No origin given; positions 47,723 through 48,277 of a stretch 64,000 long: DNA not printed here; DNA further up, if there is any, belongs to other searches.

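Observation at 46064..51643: Three GT-C-type membrane glycosyltransferase candidates in tandem, with a small Cys-rich secreted protein between the first two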

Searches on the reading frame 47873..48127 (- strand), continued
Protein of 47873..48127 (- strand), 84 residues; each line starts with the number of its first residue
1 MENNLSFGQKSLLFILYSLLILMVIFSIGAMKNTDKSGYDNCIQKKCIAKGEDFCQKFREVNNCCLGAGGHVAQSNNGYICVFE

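Call 65: find_encoding_contigs(protein=P0156, flank=5000, max_places=2)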
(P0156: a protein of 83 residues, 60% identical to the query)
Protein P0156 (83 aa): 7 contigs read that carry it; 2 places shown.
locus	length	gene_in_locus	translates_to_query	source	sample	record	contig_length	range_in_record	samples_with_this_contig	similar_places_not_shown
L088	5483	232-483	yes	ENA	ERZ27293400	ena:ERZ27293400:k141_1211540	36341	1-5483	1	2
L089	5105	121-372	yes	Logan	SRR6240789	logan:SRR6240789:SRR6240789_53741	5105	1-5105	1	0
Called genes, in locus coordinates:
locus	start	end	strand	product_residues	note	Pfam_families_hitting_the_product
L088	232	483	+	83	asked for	-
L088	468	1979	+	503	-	PF01943:Polysacc_synt, PF13440:Polysacc_synt_3, PF03023:MurJ (weak)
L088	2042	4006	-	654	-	-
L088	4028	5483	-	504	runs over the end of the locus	PF13231:PMT_2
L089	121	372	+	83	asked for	-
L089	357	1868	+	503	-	PF01943:Polysacc_synt, PF13440:Polysacc_synt_3, PF03023:MurJ (weak)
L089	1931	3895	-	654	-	-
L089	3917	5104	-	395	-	?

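Call 75: find_related_loci(query=A3, collection=metagenome_contigs, flank=4000)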
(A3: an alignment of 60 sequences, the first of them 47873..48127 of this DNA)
Query A3 (84 aa) in metagenome_contigs; peptide patterns used: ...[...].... (x = any residue, [..] = any of these).
146 stretches matched a pattern; 39 encode a relative of the query (tblastn E <= 1e-3); 39 distinct loci.
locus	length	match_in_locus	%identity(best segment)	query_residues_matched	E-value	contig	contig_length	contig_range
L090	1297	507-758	100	1-84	2e-55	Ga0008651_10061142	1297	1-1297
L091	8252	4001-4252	68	1-84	3e-35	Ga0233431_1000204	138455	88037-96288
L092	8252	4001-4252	68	1-84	3e-35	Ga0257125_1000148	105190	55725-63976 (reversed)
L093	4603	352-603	70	1-84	2e-30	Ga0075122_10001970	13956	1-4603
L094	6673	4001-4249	58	2-84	8e-30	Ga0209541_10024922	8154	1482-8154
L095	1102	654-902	49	1-83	1e-28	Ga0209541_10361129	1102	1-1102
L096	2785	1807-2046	60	4-83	5e-28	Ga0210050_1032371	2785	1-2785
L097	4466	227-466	60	4-83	5e-28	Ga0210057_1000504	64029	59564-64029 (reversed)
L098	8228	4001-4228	55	9-84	2e-27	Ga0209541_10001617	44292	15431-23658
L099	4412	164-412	53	2-84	6e-27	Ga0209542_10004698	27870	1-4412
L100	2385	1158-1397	56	4-83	5e-27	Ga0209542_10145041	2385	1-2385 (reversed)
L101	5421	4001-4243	58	4-83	9e-27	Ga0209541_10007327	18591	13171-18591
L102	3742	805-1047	58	4-83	9e-27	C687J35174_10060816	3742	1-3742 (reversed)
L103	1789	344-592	54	1-83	3e-26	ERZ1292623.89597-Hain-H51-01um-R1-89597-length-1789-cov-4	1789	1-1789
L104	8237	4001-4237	55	1-83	4e-26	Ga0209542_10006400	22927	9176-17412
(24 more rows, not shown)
